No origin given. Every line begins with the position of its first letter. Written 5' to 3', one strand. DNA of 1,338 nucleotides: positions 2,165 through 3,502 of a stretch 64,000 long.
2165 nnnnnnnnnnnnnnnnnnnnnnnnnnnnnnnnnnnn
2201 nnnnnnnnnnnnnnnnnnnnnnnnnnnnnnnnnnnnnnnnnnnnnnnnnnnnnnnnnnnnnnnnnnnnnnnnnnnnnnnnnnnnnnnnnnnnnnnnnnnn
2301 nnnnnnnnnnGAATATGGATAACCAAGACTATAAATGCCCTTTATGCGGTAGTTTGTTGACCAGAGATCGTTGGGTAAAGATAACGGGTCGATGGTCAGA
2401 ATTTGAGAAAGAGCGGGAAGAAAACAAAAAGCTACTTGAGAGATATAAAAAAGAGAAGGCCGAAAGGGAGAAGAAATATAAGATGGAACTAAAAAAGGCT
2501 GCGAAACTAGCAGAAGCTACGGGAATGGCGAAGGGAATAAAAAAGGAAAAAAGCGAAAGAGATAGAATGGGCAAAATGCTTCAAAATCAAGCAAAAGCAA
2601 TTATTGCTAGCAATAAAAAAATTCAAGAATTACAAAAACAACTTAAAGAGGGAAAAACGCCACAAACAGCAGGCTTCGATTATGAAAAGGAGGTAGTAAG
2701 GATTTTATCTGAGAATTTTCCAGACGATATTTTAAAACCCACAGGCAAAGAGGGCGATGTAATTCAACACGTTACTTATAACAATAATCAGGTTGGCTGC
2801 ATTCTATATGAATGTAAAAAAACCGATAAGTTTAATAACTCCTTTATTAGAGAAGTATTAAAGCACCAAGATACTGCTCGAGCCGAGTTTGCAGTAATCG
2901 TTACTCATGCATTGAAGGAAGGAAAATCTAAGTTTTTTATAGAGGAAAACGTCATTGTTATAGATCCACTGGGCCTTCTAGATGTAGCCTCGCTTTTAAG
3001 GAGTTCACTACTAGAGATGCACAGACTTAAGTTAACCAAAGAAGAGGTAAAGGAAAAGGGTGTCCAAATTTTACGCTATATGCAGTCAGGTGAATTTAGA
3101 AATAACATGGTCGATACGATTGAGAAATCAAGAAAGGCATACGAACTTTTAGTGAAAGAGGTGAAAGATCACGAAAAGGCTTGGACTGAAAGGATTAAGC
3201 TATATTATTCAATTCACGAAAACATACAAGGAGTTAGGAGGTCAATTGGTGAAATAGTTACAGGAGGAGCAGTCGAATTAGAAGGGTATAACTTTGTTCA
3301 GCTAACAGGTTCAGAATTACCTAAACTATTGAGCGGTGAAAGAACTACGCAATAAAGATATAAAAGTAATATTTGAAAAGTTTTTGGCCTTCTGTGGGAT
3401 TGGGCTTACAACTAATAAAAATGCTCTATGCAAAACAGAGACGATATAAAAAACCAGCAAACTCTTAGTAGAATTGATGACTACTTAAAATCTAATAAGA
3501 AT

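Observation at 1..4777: Helicase-nuclease fusion, DUF2130 nuclease-like protein and an HhH protein form a defence-like accessory module at the window edge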

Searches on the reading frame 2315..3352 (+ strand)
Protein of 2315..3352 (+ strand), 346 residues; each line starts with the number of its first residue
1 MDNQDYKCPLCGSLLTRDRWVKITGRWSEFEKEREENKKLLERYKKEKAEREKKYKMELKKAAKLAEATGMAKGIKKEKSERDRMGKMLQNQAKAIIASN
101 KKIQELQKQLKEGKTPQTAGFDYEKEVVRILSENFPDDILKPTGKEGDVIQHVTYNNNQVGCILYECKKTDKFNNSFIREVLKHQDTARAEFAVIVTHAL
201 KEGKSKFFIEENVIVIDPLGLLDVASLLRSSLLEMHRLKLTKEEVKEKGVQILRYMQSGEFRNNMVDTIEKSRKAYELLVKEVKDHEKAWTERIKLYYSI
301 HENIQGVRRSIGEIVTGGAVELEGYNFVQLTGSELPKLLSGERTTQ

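Call 5: search_protein_families(library=pfam, proteins=[window:2315-3352:+], max_evalue=0.01)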
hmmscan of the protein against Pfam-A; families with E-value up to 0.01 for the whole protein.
window:2315-3352:+ (346 aa): 1 family
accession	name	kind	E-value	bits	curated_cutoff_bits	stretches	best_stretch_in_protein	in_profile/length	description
PF09903.14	DUF2130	-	2.2e-23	83.3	26.7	1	90-314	6-247/255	Uncharacterized protein conserved in bacteria (DUF2130)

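Call 6: search_protein_families(library=padloc, proteins=[window:2315-3352:+], max_evalue=0.01)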
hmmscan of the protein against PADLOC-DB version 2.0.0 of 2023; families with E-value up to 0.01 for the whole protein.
window:2315-3352:+ (346 aa): 0 families

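Call 7: search_protein_families(library=ncbifam, proteins=[window:2315-3352:+], max_evalue=0.01)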
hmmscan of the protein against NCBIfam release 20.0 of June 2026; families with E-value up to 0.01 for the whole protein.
window:2315-3352:+ (346 aa): 0 families

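Call 9: find_encoding_contigs(protein=window:2315-3352:+, flank=10000, max_places=10)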
Protein window:2315-3352:+ (346 aa): no gene with exactly this product is on record in the collection.

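Call 25: find_homologous_proteins(query=window:2315-3352:+, max_evalue=0.00001)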
Query window:2315-3352:+ (346 aa): 127 proteins with E <= 0.00001 among 3234 candidates; the best 120 are listed.
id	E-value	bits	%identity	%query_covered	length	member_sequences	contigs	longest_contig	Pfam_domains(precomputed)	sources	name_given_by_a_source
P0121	1.2e-221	753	100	100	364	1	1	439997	PF09903.15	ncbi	-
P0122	5.7e-189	645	86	99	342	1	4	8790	PF09903.15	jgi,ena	-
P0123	1.6e-182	624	82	99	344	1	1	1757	PF09903.15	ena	-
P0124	8.5e-182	622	81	99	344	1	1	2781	PF09903.15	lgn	-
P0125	1.7e-181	621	80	99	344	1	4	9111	PF09903.15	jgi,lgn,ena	-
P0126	2.4e-180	617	81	98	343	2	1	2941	PF09903.15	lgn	-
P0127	1.5e-179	614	81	99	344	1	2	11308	PF09903.15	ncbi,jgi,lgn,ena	ncbi:MAG: DUF2130 domain-containing protein [Candidatus Kuenenbacteria bacterium]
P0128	2.9e-179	613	81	99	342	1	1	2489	PF09903.15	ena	-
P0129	7.6e-179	612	80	99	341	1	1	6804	PF09903.15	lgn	-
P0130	2.2e-178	610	79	99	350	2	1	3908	PF09903.15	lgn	-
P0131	4.5e-176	603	81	97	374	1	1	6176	PF09903.15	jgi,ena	-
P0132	5.4e-172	589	77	99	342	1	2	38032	PF09903.15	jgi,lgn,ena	-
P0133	5.4e-165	566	74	99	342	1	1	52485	PF09903.15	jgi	jgi:hypothetical protein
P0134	5.7e-164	563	74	97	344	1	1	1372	PF09903.15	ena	-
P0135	1.9e-163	561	74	99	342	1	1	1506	PF09903.15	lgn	-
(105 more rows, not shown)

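Call 26: find_encoding_contigs(protein=P0121, flank=10000, max_places=4)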
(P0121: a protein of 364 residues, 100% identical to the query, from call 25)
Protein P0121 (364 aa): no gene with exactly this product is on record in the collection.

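Call 27: list_cluster_members(proteins=[P0121])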
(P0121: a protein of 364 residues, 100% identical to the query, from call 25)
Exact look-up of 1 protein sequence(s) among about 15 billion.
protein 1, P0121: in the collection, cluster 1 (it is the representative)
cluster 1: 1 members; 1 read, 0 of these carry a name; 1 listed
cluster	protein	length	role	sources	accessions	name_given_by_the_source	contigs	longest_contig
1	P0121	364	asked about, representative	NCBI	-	-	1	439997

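Call 28: find_related_loci(query=window:2315-3352:+, collection=metagenome_contigs, flank=8000)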
Query window:2315-3352:+ (346 aa) in metagenome_contigs; peptide patterns used: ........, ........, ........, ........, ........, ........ (x = any residue, [..] = any of these).
99 stretches matched a pattern; 34 encode a relative of the query (tblastn E <= 1e-3); 34 distinct loci.
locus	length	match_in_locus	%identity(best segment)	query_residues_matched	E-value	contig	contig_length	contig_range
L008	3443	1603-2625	86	1-341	0e+0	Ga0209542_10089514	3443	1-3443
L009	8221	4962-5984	80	2-342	0e+0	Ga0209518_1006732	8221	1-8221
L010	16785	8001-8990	76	1-330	5e-171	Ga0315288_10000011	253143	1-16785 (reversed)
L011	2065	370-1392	73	1-341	2e-178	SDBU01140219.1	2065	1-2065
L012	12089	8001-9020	72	2-341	8e-160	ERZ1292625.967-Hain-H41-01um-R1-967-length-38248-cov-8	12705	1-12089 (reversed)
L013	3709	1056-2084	66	1-343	2e-153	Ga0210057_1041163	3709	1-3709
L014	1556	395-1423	68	1-343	3e-160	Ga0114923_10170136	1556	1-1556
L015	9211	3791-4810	61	1-341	3e-135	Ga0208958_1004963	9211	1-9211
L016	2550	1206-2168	62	1-321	2e-141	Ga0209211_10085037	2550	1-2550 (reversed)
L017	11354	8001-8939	62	5-317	2e-134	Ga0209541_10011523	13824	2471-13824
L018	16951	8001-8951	64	1-317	6e-133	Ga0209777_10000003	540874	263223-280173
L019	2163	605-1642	58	1-341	8e-142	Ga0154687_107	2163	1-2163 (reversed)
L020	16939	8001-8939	62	6-318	9e-130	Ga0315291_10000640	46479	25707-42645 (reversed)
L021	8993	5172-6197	57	1-341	8e-128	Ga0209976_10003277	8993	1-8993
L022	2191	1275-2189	63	1-305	3e-135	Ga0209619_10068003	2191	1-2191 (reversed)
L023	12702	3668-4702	55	5-344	5e-124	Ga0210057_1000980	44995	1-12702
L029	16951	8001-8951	62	1-317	4e-119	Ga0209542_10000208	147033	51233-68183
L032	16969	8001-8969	60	1-323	1e-111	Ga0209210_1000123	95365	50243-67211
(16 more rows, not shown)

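Call 32: search_protein_families(library=pfam, proteins=[L017:7285-7950:+, L029:6620-8005:+, L029:3574-5637:+, L010:5732-7963:+, L012:4937-7936:+, L017:553-3777:+, L017:3777-6983:+, L032:5043-6608:+, L029:9086-10834:+, L023:1698-3239:-], max_evalue=0.001)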
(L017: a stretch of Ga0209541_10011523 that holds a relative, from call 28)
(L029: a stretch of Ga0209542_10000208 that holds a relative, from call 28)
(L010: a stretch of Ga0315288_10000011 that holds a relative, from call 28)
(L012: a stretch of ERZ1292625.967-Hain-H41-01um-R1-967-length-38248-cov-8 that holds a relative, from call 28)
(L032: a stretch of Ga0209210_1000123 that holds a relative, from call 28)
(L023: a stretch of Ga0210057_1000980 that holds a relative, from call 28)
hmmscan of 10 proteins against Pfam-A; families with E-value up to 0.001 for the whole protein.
L017:7285-7950:+ (222 aa): 2 families
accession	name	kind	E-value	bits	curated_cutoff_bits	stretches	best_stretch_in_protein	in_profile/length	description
PF00717.28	Peptidase_S24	-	4.7e-19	68.6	23.3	1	85-213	1-116/116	Peptidase S24-like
PF01726.22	LexA_DNA_bind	-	0.00012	22.2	23.7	1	21-58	27-62/65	LexA DNA binding domain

L029:6620-8005:+ (462 aa): 1 family
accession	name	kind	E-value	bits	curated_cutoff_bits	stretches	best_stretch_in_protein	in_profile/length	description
PF01420.25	Methylase_S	-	4e-09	37.3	22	1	40-194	7-145/168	Type I restriction modification DNA specificity domain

L029:3574-5637:+ (688 aa): 3 families
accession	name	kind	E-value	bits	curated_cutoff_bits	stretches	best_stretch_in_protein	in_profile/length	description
PF02384.22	N6_Mtase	-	2.9e-34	119.3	20.4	1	348-682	5-277/311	N-6 DNA Methylase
PF13588.12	HSDR_N_2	-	3.6e-20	72.5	25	1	102-211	1-110/110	Type I restriction enzyme R protein N terminus (HSDR_N)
PF07669.17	Eco57I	-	6.3e-11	43.1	25.3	1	429-592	3-165/171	Eco57I restriction-modification methylase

L010:5732-7963:+ (744 aa): 0 families

L012:4937-7936:+ (1000 aa): 6 families
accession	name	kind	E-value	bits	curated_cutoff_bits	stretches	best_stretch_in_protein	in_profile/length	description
PF11867.13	T1RH-like_C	-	6.6e-85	285.8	26.8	1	670-987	4-325/329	Type I restriction enzyme HindI endonuclease subunit-like, C-terminal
PF18766.7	SWI2_SNF2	-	1.9e-69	234.1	26.7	1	276-486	2-211/221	SWI2/SNF2 ATPase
PF04313.20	HSDR_N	-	4.9e-43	147.7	25.1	1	4-209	2-194/198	Type I restriction enzyme R protein N terminus (HSDR_N)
PF22679.2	T1R_D3-like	-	4.3e-23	82.9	27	1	580-651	83-156/158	Type I restriction enzyme subunit R domain 3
PF04851.21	ResIII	-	6.1e-22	78.7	22.5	1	282-431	10-163/164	Type III restriction enzyme, res subunit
PF00270.35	DEAD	-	4.7e-08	33.4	26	1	304-431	23-161/167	DEAD/DEAH box helicase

L017:553-3777:+ (1075 aa): 6 families
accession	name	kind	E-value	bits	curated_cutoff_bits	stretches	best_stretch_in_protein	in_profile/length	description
PF00176.29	SNF2-rel_dom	-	4e-31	108.6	24.9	1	53-305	17-252/290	SNF2-related domain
PF00271.37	Helicase_C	-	9.4e-19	68.1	23.5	1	485-620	6-110/110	Helicase conserved C-terminal domain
PF04851.21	ResIII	-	2.2e-10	41.1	22.5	1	53-196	23-162/164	Type III restriction enzyme, res subunit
PF00270.35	DEAD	-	7.1e-10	39.3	26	1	55-198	16-162/167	DEAD/DEAH box helicase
PF09848.15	SLFN-g3_helicase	-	1.9e-05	24.6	24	1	63-185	11-112/354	Schlafen group 3, DNA/RNA helicase domain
PF13872.12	AAA_34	-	0.00027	20.4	27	0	54-181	61-202/306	P-loop containing NTP hydrolase pore-1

L017:3777-6983:+ (1069 aa): 4 families
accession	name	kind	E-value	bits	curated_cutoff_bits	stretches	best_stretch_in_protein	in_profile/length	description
PF18135.7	Type_ISP_C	-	1.2e-81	274.9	25.9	1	700-1058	2-342/342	Type ISP C-terminal specificity domain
PF02384.22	N6_Mtase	-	1.6e-12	47.8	20.4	1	308-513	7-143/311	N-6 DNA Methylase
PF07669.17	Eco57I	-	4.3e-06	27.4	25.3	1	413-595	2-165/171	Eco57I restriction-modification methylase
PF20473.4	MmeI_Mtase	-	7.8e-05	22.4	27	1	361-573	20-205/259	MmeI, DNA-methyltransferase domain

L032:5043-6608:+ (522 aa): 1 family
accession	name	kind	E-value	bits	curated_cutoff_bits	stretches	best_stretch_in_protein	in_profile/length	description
PF19614.4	DUF6119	-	3.4e-133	445.5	27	1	10-519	2-523/524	Family of unknown function (DUF6119)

L029:9086-10834:+ (583 aa): 1 family
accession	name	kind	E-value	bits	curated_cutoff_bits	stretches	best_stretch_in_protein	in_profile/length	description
PF10131.15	PTPS_related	-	8.7e-07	28.2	26.4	1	75-409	3-300/621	6-pyruvoyl-tetrahydropterin synthase related domain; membrane protein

L023:1698-3239:- (514 aa): 6 families
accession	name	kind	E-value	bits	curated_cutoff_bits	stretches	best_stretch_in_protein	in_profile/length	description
PF01555.25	N6_N4_Mtase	-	1.7e-44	152.8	26.7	1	239-502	1-220/221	DNA methylase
PF00717.28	Peptidase_S24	-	1.9e-27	95.7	23.3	1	76-190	1-115/116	Peptidase S24-like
PF01726.22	LexA_DNA_bind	-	1.7e-17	63.4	23.7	1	2-63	4-65/65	LexA DNA binding domain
PF09339.16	HTH_IclR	-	8.7e-05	22.7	22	0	25-57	20-51/52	IclR helix-turn-helix domain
PF01170.24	UPF0020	-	0.00017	21.8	22.3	0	213-254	95-137/197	RMKL-like, methyltransferase domain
PF02086.21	MethyltransfD12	-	0.00082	19.6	22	0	451-505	7-62/253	D12 class N6 adenine-specific DNA methyltransferase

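Call 33: search_protein_families(library=padloc, proteins=[L018:3381-7988:+, L009:402-4946:+, L010:5732-7963:+, L008:420-1610:+, L018:7995-9002:+], max_evalue=0.001)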
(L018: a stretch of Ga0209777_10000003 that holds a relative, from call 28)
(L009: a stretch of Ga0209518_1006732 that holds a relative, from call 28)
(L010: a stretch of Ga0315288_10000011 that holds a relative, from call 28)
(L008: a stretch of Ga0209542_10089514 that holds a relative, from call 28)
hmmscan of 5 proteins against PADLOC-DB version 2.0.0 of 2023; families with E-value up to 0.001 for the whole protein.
L018:3381-7988:+ (1536 aa): 7 families
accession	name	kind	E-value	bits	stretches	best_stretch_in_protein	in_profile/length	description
PDLC05009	PDC-S37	-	2.6e-40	136.2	2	963-1248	928-1196/1550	-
PDLC03924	MkoC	-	2.5e-37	126.5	1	278-1243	93-938/1136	-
PDLC03920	MkoA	-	1.2e-36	124.5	2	972-1244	791-1071/1112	-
PDLC03921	MkoA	-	2.6e-23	79.7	2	968-1243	1292-1561/1607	-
PDLC02194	Hhe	-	1.5e-17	60.2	2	953-1249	1361-1638/1911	-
PDLC02895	DpdJ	-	1.8e-05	19.8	1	972-1249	192-454/2112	DpdJ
PDLC04140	mad8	-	0.00016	19.3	1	478-539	30-85/314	mads_8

L009:402-4946:+ (1515 aa): 6 families
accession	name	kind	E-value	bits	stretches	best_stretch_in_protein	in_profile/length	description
PDLC05009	PDC-S37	-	6.9e-41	138.1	2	942-1275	928-1250/1550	-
PDLC03924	MkoC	-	2.8e-37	126.4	2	950-1222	669-938/1136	-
PDLC03920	MkoA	-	8.8e-34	115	2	951-1221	791-1069/1112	-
PDLC02194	Hhe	-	1.8e-16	56.6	2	931-1223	1360-1633/1911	-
PDLC04140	mad8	-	1.4e-05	22.8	1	473-592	30-113/314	mads_8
PDLC02895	DpdJ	-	0.00095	14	0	951-995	192-239/2112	DpdJ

L010:5732-7963:+ (744 aa): 0 families

L008:420-1610:+ (397 aa): 0 families

L018:7995-9002:+ (336 aa): 0 families

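Call 34: search_protein_families(library=pfam, proteins=[L018:3381-7988:+, L009:402-4946:+, L018:1926-3029:+, L018:9797-11314:+, L009:6034-6909:+, L009:6866-7672:+, L008:420-1610:+, L018:693-1370:-], max_evalue=0.001)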
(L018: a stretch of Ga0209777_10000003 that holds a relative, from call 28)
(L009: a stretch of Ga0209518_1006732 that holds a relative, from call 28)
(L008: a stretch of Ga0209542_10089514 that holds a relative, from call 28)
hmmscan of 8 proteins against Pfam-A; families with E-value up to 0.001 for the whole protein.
L018:3381-7988:+ (1536 aa): 8 families
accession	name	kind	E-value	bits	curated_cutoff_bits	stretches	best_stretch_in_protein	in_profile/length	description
PF13087.12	AAA_12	-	6.3e-21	75.3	27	1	1066-1246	17-191/195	AAA domain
PF13086.12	AAA_11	-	4.8e-17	63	27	2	459-598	2-144/257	AAA domain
PF13604.12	AAA_30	-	2.9e-12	47.2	27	1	459-531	2-77/191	AAA domain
PF01396.24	Zn_ribbon_Top1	-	1.6e-11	44.2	32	1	1500-1533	2-35/39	Topoisomerase DNA binding C4 zinc finger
PF13245.12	AAA_19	-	4.1e-08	33.9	25.1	0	474-530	10-71/134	AAA domain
PF01443.25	Viral_helicase1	-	7.7e-06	26.3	21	0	972-1045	59-136/228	Viral superfamily 1 RNA helicase core domain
PF02562.22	PhoH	-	0.0003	20.8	27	0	458-503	4-47/205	PhoH-like protein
PF20720.3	nSTAND3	-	0.00032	20.9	27.2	0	473-522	15-64/155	Novel STAND NTPase 3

L009:402-4946:+ (1515 aa): 8 families
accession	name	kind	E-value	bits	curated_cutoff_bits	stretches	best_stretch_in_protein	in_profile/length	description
PF13087.12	AAA_12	-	5.9e-19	68.8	27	1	1034-1224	5-190/195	AAA domain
PF13086.12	AAA_11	-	1.1e-15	58.5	27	2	454-616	2-147/257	AAA domain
PF01396.24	Zn_ribbon_Top1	-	5.6e-13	48.9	32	1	1479-1512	2-35/39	Topoisomerase DNA binding C4 zinc finger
PF13604.12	AAA_30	-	7.9e-10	39.2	27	1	454-523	2-74/191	AAA domain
PF13245.12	AAA_19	-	4.5e-06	27.3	25.1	0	469-521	10-64/134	AAA domain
PF01443.25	Viral_helicase1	-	0.00017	21.9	21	0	473-512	1-37/228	Viral superfamily 1 RNA helicase core domain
PF09848.15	SLFN-g3_helicase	-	0.0003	20.6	24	0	472-532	3-64/354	Schlafen group 3, DNA/RNA helicase domain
PF20720.3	nSTAND3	-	0.00032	20.9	27.2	0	468-517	15-64/155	Novel STAND NTPase 3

L018:1926-3029:+ (368 aa): 0 families

L018:9797-11314:+ (506 aa): 1 family
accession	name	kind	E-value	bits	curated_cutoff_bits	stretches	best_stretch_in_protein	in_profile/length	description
PF03237.21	Terminase_6N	-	2.8e-09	37.4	22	1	28-238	2-201/215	Terminase large subunit, T4likevirus-type, N-terminal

L009:6034-6909:+ (292 aa): 0 families

L009:6866-7672:+ (269 aa): 0 families

L008:420-1610:+ (397 aa): 0 families

L018:693-1370:- (226 aa): 1 family
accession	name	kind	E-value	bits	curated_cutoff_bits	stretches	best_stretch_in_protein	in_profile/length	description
PF12705.13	PDDEXK_1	-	4.9e-08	33.6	22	0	16-68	2-51/247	PD-(D/E)XK nuclease superfamily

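Call 35: search_protein_families(library=phrogs, proteins=[window:2315-3352:+], max_evalue=0.001)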
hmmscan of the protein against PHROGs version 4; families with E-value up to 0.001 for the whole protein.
window:2315-3352:+ (346 aa): 0 families

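Call 43: search_solved_structures(query=window:2315-3352:+, max_evalue=1)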
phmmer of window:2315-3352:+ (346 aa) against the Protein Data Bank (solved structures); distinct sequences matched with E-value up to 1: 2.
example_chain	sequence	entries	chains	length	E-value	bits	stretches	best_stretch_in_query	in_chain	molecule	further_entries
8csh_D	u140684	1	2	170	0.017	17.7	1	27-115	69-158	Par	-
5xy3_D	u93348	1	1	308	0.33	13.4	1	44-135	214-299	Ribosomal protein L5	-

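Call 47: search_solved_structures(query=A1, max_evalue=1)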
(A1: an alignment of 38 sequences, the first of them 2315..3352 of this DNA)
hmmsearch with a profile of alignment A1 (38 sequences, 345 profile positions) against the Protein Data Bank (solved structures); distinct sequences matched with E-value up to 1: 1.
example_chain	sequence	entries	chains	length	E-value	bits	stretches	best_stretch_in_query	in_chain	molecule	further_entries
8csh_D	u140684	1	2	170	0.17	13.8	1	28-115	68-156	Par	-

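Call 53: predict_structure(alignment_id=A1)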
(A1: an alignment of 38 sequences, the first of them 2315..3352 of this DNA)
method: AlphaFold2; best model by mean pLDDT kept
length: 346 residues; sequences in the alignment: 38
mean_pLDDT: 81.2   pTM: 0.53
mean pLDDT of the five models: 81.2, 80.9, 77.9, 75.6, 75.3
residues with pLDDT >= 90: 99; 70-90: 190; 50-70: 34; < 50: 23
segments of 3 or more residues with pLDDT < 50: 114-118, 331-346
pLDDT, mean of each block of 10 residues (from residue 1): 63 73 66 79 84 83 81 81 81 79 70 53 83 93 80 92 91 89 90 92 90 92 93 92 88 87 90 89 90 87 89 88 66 46 31
secondary structure, 60 per line:
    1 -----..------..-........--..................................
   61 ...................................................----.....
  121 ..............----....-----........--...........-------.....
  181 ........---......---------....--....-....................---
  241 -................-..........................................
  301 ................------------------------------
elements in order: H17-24 H27-111 H116-134 E139-142 E148-155 E158-168 H176-188 E192-197 E207-210 E213-216 H218-237 H242-257 H259-316

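Call 56: fold_search(model_id=the predicted structure, library=pdb)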
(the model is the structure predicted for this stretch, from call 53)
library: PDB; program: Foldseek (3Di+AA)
matches with E <= 10: 430; with E <= 0.001: 0
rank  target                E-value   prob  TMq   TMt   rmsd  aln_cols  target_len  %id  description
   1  7e8r                  1.3e-02  0.66  0.17  0.17  13.8       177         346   11  EcoT38I restriction endonuclease (released 2022-03-02)
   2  6wam_F                4.1e-02  0.69  0.21  0.18  17.2       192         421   14  Structure of Acinetobacter baumannii Cap4 SAVED/CARF-domain containing receptor (released 2020-06-17)
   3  7edb_A                6.3e-02  0.47  0.19  0.19  13.4       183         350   10  EcoT38I restriction endonuclease complexed with DNA (released 2022-03-16)
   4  1bam                  6.7e-02  0.51  0.16  0.25   6.2       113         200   14  STRUCTURE OF RESTRICTION ENDONUCLEASE BAMHI PHASED AT 1.95 ANGSTROMS RESOLUTION BY MAD ANALYSIS (released 1995-02-27)
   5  6vm5                  7.6e-02  0.47  0.20  0.17  12.2       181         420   12  Structure of Moraxella osloensis Cap4 SAVED/CARF-domain containing receptor (released 2020-06-17)
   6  9va7_A                1.0e-01  0.16  0.13  0.12  18.2       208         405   10  Crystal structure of legionella effector Lem17 in complex with IP6 (released 2026-01-21)
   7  6wan_F                1.1e-01  0.54  0.22  0.18  12.3       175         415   14  Structure of Acinetobacter baumannii Cap4 SAVED/CARF-domain containing receptor with the cyclic trinucleotide 3'3'3'-c (released 2020-06-17)
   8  8uhd_E                1.2e-01  0.30  0.14  0.22  12.5       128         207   14  Structure of paused transcription complex Pol II-DSIF-NELF - post-translocated (released 2024-03-20)
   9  5flm_E                1.2e-01  0.60  0.16  0.26  10.4       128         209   11  Structure of transcribing mammalian RNA polymerase II (released 2016-01-20)
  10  9g1x_E                1.2e-01  0.44  0.18  0.29  11.0       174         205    9  Yeast RNA polymerase I elongation complex stalled by an apurinic site, 11-subunit (released 2025-06-18)
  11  6vm6_F                1.4e-01  0.30  0.18  0.15  12.5       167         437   13  Structure of Acinetobacter baumannii Cap4 SAVED/CARF-domain containing receptor with the cyclic trinucleotide 2'3'3'-c (released 2020-06-17)
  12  9va7_G                1.5e-01  0.15  0.15  0.13  18.2       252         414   11  Crystal structure of legionella effector Lem17 in complex with IP6 (released 2026-01-21)
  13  5i6g_A                2.0e-01  0.15  0.15  0.06   9.8       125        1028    9  Crystal structure of C-terminal variant 2 of Chaetomium thermophilum acetyl-CoA carboxylase (released 2016-04-20)
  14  5csk_A                2.2e-01  0.15  0.14  0.03  10.1       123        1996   10  Crystal structure of yeast acetyl-CoA carboxylase, unbiotinylated (released 2015-10-28)
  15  3bam_A                2.3e-01  0.30  0.15  0.22   5.2        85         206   18  RESTRICTION ENDONUCLEASE BAMHI COMPLEX WITH DNA AND MANGANESE IONS (POST-REACTIVE COMPLEX) (released 1999-01-13)
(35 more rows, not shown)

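Call 60: find_related_loci(query=A1, collection=viral_contigs, flank=8000)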
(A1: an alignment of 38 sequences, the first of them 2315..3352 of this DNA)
Query A1 (346 aa) in viral_contigs; peptide patterns used: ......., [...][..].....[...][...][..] (x = any residue, [..] = any of these).
20 stretches matched a pattern; 1 encode a relative of the query (tblastn E <= 1e-3); 1 distinct loci.
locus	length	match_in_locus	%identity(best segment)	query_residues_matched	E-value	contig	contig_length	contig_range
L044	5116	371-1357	36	8-336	7e-73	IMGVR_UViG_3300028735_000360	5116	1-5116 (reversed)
